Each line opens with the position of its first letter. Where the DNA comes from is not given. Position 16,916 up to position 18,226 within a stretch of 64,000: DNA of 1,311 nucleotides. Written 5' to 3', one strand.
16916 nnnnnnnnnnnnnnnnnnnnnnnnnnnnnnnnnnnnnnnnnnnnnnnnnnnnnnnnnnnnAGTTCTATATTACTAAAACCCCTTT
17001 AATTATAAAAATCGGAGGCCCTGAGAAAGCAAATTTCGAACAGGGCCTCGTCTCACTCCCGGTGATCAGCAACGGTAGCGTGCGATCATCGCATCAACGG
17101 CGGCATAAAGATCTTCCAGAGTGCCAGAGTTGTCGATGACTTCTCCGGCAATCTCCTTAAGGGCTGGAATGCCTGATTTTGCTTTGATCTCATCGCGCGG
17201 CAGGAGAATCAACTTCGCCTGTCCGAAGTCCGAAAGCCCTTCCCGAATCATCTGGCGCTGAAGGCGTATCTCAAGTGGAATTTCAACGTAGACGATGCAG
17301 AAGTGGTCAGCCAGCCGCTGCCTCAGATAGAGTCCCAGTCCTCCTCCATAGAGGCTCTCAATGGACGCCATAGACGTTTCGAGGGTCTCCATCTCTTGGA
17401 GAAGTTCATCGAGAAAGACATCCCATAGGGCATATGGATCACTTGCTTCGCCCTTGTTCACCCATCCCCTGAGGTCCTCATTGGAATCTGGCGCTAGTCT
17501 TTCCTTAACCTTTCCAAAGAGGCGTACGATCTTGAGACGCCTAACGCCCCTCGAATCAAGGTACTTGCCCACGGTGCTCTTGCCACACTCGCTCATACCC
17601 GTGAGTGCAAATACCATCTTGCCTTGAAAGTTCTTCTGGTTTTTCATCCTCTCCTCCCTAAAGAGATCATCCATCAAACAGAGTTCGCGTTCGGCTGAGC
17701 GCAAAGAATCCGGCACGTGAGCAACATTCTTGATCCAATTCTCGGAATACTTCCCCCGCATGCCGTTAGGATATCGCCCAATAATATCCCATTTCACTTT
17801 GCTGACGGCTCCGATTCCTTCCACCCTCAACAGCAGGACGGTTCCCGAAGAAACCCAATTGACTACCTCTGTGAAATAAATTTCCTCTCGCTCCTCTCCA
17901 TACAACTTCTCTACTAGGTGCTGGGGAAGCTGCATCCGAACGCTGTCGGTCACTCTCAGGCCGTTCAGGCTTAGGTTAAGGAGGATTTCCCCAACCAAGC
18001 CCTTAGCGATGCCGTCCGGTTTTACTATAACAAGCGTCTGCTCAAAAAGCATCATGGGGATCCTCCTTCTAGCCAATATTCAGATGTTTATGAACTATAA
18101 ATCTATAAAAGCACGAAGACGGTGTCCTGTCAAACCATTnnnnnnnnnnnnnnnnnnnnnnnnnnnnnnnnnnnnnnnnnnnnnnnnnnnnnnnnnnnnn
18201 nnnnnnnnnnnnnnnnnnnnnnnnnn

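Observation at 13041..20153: Dense cluster of nucleotide-handling enzymes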

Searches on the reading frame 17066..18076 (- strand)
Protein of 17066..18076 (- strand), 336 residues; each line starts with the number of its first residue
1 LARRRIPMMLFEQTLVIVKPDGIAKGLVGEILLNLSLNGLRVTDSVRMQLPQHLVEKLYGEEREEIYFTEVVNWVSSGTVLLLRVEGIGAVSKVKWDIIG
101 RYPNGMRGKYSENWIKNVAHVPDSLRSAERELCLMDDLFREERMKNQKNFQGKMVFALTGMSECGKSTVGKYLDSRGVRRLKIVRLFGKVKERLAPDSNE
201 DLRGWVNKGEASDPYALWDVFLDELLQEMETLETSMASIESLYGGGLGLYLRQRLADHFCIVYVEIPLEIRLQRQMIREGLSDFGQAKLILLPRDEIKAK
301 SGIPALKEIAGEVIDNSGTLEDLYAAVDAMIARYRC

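Call 3: search_protein_families(library=pfam, proteins=[window:17066-18076:-], max_evalue=0.01)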
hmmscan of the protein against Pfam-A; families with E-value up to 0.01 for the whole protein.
window:17066-18076:- (336 aa): 3 families
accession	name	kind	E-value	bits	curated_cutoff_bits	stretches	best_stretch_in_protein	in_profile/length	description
PF00334.24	NDK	-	7.9e-23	81.3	27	1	12-134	1-128/135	Nucleoside diphosphate kinase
PF13238.12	AAA_18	-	0.0015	19.4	29.4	1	158-274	3-107/128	AAA domain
PF01121.26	CoaE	-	0.0068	16.5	27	0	155-180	2-27/180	Dephospho-CoA kinase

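Call 4: search_protein_families(library=ncbifam, proteins=[window:17066-18076:-], max_evalue=0.01)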
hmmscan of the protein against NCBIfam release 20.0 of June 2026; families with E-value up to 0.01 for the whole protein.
window:17066-18076:- (336 aa): 10 families
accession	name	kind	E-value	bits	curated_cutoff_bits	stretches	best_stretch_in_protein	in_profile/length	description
NF001908.0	PRK00668.1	equivalog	2.7e-23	82.3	155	1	11-134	3-131/141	nucleoside-diphosphate kinase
NF011112.0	PRK14540.1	equivalog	3.3e-17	62.6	202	1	12-134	3-130/135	nucleoside-diphosphate kinase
NF011113.0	PRK14541.1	equivalog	9.6e-10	38.7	255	1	12-129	2-124/140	nucleoside-diphosphate kinase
NF011115.0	PRK14543.1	equivalog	3.4e-08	33.6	287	1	9-95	3-94/169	nucleoside-diphosphate kinase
NF011116.0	PRK14545.1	equivalog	2.7e-07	30.8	217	1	12-127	4-124/139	nucleoside-diphosphate kinase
NF006226.0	PRK08356.1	equivalog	1.4e-05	24.9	189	1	260-333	117-192/195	hypothetical protein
NF011114.0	PRK14542.1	equivalog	3.4e-05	23.6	250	1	12-133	2-128/137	nucleoside-diphosphate kinase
TIGR00455.1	apsK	equivalog_domain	0.0035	17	138.7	0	145-175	10-40/184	adenylyl-sulfate kinase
NF006085.0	PRK08233.1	equivalog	0.0061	16.4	198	0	155-279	7-121/184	hypothetical protein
TIGR00152.1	TIGR00152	equivalog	0.0073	16.2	65.55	0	156-177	2-23/188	dephospho-CoA kinase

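Call 5: search_protein_families(library=padloc, proteins=[window:17066-18076:-], max_evalue=0.01)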
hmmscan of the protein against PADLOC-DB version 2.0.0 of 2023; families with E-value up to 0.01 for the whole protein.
window:17066-18076:- (336 aa): 0 families

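Call 9: find_encoding_contigs(protein=window:17066-18076:-, flank=10000, max_places=6)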
Protein window:17066-18076:- (336 aa): no gene with exactly this product is on record in the collection.

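Call 22: search_solved_structures(query=window:17066-18055:-, max_evalue=1)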
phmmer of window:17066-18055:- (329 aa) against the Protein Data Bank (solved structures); distinct sequences matched with E-value up to 1: 119 (the best 60 are shown).
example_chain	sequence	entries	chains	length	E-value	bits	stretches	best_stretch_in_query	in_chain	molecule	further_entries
3vvu_A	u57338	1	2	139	2.4e-20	76.2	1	5-132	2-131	Nucleoside diphosphate kinase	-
3vvt_A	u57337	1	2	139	3.4e-20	75.7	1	5-132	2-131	Nucleoside diphosphate kinase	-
1wkj_A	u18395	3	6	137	2e-19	73.2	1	5-132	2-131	nucleoside diphosphate kinase | nucleotide diphosphate kinase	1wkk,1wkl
3q83_A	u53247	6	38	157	4.2e-16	62.3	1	5-128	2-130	Nucleoside diphosphate kinase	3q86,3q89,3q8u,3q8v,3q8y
2cwk_A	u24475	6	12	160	8.4e-16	61.3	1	4-128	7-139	nucleoside-diphosphate kinase | Nucleoside diphosphate kinase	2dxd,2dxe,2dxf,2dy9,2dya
2vu5_A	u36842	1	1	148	1.1e-15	60.9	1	5-141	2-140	NUCLEOSIDE DIPHOSPHATE KINASE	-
1leo_A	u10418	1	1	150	1.7e-15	60.3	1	5-128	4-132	NUCLEOSIDE DIPHOSPHATE KINASE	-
1npk_A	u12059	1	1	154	1.9e-15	60.1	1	5-128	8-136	NUCLEOSIDE DIPHOSPHATE KINASE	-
1b99_A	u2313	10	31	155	2e-15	60.1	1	5-128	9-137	PROTEIN (NUCLEOSIDE DIPHOSPHATE KINASE) | NUCLEOSIDE DIPHOSPHATE KINASE | Nucleoside diphosphate kinase, cytosolic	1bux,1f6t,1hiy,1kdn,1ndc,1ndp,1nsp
1s57_A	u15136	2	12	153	4.8e-15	58.8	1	4-127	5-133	Nucleoside diphosphate kinase II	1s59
3pj9_A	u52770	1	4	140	5.2e-15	58.7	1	4-125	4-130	Nucleoside diphosphate kinase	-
1hhq_A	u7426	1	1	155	1.3e-14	57.3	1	5-128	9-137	NUCLEOSIDE DIPHOSPHATE KINASE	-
1ncl_A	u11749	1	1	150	1.4e-14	57.2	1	5-128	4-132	NUCLEOSIDE DIPHOSPHATE KINASE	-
2zua_A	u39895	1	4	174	2e-14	56.8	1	4-128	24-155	Nucleoside diphosphate kinase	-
1lwx_A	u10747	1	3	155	2.5e-14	56.4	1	5-128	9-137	NUCLEOSIDE DIPHOSPHATE KINASE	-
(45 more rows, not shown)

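Call 26: search_protein_families(library=phrogs, proteins=[window:17066-18055:-], max_evalue=0.001)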
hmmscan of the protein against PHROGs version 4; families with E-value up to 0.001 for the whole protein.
window:17066-18055:- (329 aa): 1 family
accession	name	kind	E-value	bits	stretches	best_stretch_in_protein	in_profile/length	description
phrog_139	-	other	1.3e-05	25.8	0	130-174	69-112/342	deoxynucleoside monophosphate kinase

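Call 28: search_solved_structures(query=A2, max_evalue=1)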
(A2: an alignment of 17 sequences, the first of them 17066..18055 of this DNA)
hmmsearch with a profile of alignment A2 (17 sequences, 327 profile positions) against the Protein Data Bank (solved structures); distinct sequences matched with E-value up to 1: 184 (the best 60 are shown).
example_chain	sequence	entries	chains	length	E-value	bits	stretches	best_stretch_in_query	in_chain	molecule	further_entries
3vvt_A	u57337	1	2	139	4.3e-24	88.4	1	4-126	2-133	Nucleoside diphosphate kinase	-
6aes_A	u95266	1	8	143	6.7e-24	87.7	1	1-125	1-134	Nucleoside diphosphate kinase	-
3vvu_A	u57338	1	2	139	7e-24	87.6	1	4-126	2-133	Nucleoside diphosphate kinase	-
1wkj_A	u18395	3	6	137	8.1e-23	84.1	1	4-123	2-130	nucleoside diphosphate kinase | nucleotide diphosphate kinase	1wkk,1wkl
6ay1_A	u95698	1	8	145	3.5e-21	78.8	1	3-123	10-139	Nucleoside diphosphate kinase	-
3vgs_A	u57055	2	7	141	3.5e-20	75.5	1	1-126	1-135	Nucleoside diphosphate kinase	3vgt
2cwk_A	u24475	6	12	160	4.8e-20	75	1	4-126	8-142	nucleoside-diphosphate kinase | Nucleoside diphosphate kinase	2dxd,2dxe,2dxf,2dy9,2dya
3vgu_A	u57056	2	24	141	5.5e-20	74.8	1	1-123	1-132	Nucleoside diphosphate kinase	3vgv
3zto_A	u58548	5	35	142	6.2e-20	74.7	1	1-123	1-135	NUCLEOSIDE DIPHOSPHATE KINASE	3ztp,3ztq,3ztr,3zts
3pj9_A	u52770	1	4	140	8.9e-20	74.2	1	4-123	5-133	Nucleoside diphosphate kinase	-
7ung_5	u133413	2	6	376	1e-19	74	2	3-123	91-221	Nucleoside diphosphate kinase 7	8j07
2zua_A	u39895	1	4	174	1.3e-19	73.6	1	4-123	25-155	Nucleoside diphosphate kinase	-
2az3_A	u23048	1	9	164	1.4e-19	73.5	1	4-122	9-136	Nucleoside diphosphate kinase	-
2az1_A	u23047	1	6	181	1.9e-19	73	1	4-122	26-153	Nucleoside diphosphate kinase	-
5x00_A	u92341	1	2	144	9.7e-19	70.7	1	1-123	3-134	Nucleoside diphosphate kinase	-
3lw7_A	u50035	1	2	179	1.6e-16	63.5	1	143-321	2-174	Adenylate kinase related protein (AdkA-like)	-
3h0k_A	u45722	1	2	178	1.7e-16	63.4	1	143-321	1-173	UPF0200 protein SSO1041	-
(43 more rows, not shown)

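Call 61: find_homologous_proteins(query=window:17066-18055:-, max_evalue=0.001)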
Query window:17066-18055:- (329 aa): 233 proteins with E <= 0.001 among 3098 candidates; the best 120 are listed.
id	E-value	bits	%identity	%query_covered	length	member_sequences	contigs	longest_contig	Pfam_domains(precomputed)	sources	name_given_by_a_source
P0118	7.1e-214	727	100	100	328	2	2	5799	PF00334.25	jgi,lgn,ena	-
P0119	4.8e-155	534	75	99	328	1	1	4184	PF00334.25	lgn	-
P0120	2.1e-154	532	73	99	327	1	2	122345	PF00334.25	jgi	jgi:nucleoside-diphosphate kinase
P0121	4.4e-154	530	74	99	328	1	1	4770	PF00334.25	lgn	-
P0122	3.0e-152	524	72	99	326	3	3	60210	PF00334.25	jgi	jgi:nucleoside-diphosphate kinase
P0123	3.6e-151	521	72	99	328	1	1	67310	PF00334.25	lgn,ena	-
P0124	2.7e-149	515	71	99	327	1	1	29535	PF00334.25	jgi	jgi:nucleoside-diphosphate kinase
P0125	8.1e-140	484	68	100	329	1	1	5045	PF00334.25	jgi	jgi:nucleoside-diphosphate kinase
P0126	6.1e-131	454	63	99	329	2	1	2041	PF00334.25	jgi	-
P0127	9.7e-131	454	63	99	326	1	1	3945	PF00334.25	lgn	-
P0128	1.3e-130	453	64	99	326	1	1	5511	PF00334.25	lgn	-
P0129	4.5e-130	452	63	99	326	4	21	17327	PF00334.25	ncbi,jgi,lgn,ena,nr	ncbi:MAG: hypothetical protein A3H17_04005 [Candidatus Levybacteria bacterium RIFCSPLOWO2_12_FULL_37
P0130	6.1e-130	451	63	99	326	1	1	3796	PF00334.25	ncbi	-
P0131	6.6e-130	451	63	99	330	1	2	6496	PF00334.25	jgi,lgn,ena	-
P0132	9.9e-130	450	64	99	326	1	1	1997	PF00334.25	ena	-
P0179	2.7e-124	433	62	99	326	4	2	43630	PF00334.25,PF13238.13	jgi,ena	-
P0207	9.3e-122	424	59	99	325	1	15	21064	PF00334.25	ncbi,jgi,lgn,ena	-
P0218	3.2e-121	422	61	99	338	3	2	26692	PF00334.25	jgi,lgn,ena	-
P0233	5.6e-118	412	59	99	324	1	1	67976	PF00334.25,PF13238.13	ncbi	-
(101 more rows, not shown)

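Call 62: find_encoding_contigs(protein=P0233, flank=8000, max_places=1)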
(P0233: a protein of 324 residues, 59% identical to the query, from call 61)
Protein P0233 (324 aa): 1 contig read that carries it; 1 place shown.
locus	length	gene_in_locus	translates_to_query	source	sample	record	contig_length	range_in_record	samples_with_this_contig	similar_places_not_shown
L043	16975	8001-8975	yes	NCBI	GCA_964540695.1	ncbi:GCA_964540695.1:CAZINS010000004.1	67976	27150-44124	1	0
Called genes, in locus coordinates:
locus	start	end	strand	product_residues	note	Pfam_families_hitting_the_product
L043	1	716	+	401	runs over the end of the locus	PF00579:tRNA-synt_1b, PF22421:SYY_C-terminal, PF01479:S4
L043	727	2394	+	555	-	PF00282:Pyridoxal_deC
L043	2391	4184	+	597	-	PF12710:HAD (weak), PF13439:Glyco_transf_4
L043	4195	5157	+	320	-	PF01636:APH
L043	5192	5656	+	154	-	-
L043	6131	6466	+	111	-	-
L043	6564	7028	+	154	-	PF03703:bPH_2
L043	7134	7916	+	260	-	PF03848:TehB, PF01209:Ubie_methyltran, PF05175:MTS, PF13489:Methyltransf_23, PF06325:PrmA, PF13847:Methyltransf_31, PF08241:Methyltransf_11, PF08242:Methyltransf_12, +2 more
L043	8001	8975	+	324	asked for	PF00334:NDK, PF13238:AAA_18 (weak)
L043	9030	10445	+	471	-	PF00293:NUDIX, PF00535:Glycos_transf_2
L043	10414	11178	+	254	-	-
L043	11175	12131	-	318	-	-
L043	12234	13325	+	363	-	PF01761:DHQ_synthase, PF24621:DHQS_C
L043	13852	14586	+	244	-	PF01135:PCMT, PF06325:PrmA, PF13489:Methyltransf_23, PF01209:Ubie_methyltran, PF05175:MTS, PF13847:Methyltransf_31, PF08241:Methyltransf_11, PF08242:Methyltransf_12, +4 more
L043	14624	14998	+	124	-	-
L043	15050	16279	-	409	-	PF00270:DEAD, PF04851:ResIII, PF00271:Helicase_C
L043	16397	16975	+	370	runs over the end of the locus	-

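Call 63: find_encoding_contigs(protein=P0179, flank=8000, max_places=1)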
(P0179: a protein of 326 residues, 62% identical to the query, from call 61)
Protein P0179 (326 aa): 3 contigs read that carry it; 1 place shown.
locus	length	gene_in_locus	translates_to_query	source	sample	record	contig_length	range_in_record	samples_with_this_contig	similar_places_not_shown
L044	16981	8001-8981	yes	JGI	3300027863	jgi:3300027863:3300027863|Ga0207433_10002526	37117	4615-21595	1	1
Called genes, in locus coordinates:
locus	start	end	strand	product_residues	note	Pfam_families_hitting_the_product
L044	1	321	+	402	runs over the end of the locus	PF19293:CdaA_N, PF02457:DAC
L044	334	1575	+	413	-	PF01266:DAO (faint), PF07992:Pyr_redox_2, PF13454:NAD_binding_9 (faint), PF13738:Pyr_redox_3 (faint), PF00070:Pyr_redox (weak)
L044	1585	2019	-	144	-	PF07681:DoxX (weak)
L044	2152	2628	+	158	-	PF08534:Redoxin, PF00578:AhpC-TSA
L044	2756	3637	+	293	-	PF10648:Gmad2, PF10646:Germane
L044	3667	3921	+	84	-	-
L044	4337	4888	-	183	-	PF14345:GDYXXLXY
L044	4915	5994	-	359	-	-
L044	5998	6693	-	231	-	PF09925:DUF2157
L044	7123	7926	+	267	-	PF03848:TehB, PF01209:Ubie_methyltran, PF05175:MTS, PF06325:PrmA, PF13489:Methyltransf_23, PF02390:Methyltransf_4, PF13847:Methyltransf_31, PF08241:Methyltransf_11, +6 more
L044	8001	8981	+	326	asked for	PF00334:NDK, PF13238:AAA_18 (faint)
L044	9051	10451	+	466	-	PF00293:NUDIX, PF00535:Glycos_transf_2, PF13641:Glyco_tranf_2_3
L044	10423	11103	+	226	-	PF01909:NTP_transf_2 (weak)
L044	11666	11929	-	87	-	-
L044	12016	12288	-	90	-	PF00216:Bac_DNA_binding, PF18291:HU-HIG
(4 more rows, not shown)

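Call 64: find_encoding_contigs(protein=P0129, flank=8000, max_places=1)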
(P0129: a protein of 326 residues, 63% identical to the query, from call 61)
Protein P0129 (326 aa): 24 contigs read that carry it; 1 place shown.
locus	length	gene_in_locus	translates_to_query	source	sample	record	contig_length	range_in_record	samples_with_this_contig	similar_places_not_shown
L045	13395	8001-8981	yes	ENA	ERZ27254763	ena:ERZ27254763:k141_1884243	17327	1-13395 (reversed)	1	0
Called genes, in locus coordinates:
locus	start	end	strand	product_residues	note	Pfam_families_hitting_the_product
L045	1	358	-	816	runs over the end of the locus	PF13432:TPR_16 (faint), PF00515:TPR_1 (faint), PF07719:TPR_2 (faint), PF13181:TPR_8 (faint), PF13428:TPR_14 (faint), PF14559:TPR_19 (faint)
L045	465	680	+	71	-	PF12728:HTH_17, PF00376:MerR, PF13411:MerR_1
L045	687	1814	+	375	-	PF01180:DHO_dh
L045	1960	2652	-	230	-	PF00160:Pro_isomerase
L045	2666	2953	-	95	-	-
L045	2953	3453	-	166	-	PF10646:Germane (weak)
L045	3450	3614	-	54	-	-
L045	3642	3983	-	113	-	-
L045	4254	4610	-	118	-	-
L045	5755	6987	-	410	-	PF13443:HTH_26 (faint), PF13744:HTH_37 (faint), PF12844:HTH_19 (faint), PF01381:HTH_3 (weak), PF13560:HTH_31, PF01381:HTH_3, PF13560:HTH_31, PF01381:HTH_3, +1 more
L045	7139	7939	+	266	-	PF01209:Ubie_methyltran, PF03848:TehB, PF05175:MTS, PF06325:PrmA, PF13489:Methyltransf_23, PF13847:Methyltransf_31, PF08241:Methyltransf_11, PF08242:Methyltransf_12, +3 more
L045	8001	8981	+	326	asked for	PF00334:NDK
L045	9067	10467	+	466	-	PF00293:NUDIX, PF00535:Glycos_transf_2, PF13641:Glyco_tranf_2_3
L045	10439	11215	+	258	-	PF01909:NTP_transf_2 (faint)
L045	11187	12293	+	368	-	PF00465:Fe-ADH (weak), PF01761:DHQ_synthase, PF24621:DHQS_C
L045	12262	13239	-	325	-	-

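Call 79: search_dna_similar(query=window:17066-18055:-, collection=phages, mode=protein, max_evalue=0.001, max_rows=10)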
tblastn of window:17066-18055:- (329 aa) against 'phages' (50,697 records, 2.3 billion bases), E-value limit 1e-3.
Records with a match: 14; places in all: 14; records where one place covers at least 80% of the query: 0.
Best place of each record, by identity: <60% 14.
By first word of the organism name: Listeria 6; Acinetobacter 2; Staphylococcus 2; Bacteriophage 2; Helicobacter 1; Enterococcus 1.
By host as written in the record: Listeria monocytogenes 6; - 4; Staphylococcus aureus 2; Helicobacter pylori Pt11061 1; Enterococcus faecalis 1.
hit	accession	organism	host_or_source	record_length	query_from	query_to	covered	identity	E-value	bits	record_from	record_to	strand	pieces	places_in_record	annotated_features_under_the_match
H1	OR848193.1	Listeria phage LM 4-14-1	Listeria monocytogenes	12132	2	128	39%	33.3%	1e-15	84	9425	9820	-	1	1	record has no annotation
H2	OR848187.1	Listeria phage LM 4-14-1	Listeria monocytogenes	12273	2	128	39%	33.3%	2e-15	83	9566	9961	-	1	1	record has no annotation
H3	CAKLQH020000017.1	Acinetobacter phage MD-2021a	not known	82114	1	126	38%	33.3%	4e-13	76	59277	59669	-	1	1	ndk: nucleoside diphosphate kinase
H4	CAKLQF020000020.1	Acinetobacter phage MD-2021a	not known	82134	1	126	38%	33.3%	4e-13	76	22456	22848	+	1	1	ndk: nucleoside diphosphate kinase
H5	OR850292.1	Staphylococcus phage SA 1298 Kay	Staphylococcus aureus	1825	5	127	37%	33.3%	3e-14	79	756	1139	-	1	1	record has no annotation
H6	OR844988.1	Staphylococcus phage SA 1306 Kay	Staphylococcus aureus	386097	5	127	37%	33.3%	5e-14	79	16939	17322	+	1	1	record has no annotation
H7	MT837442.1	Bacteriophage sp.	human fecal samples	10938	5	127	37%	33.3%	2e-8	62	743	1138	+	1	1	record has no annotation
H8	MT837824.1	Bacteriophage sp.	human fecal samples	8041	2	137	41%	29.8%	7e-9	63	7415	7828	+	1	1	record has no annotation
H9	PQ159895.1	Helicobacter phage Pt11061_1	Helicobacter pylori Pt11061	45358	3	128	38%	31.1%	3e-10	67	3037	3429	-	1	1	nucleoside diphosphate kinase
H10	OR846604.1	Enterococcus phage Efs 1-1-1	Enterococcus faecalis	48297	5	125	37%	30.2%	8e-6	54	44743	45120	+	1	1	record has no annotation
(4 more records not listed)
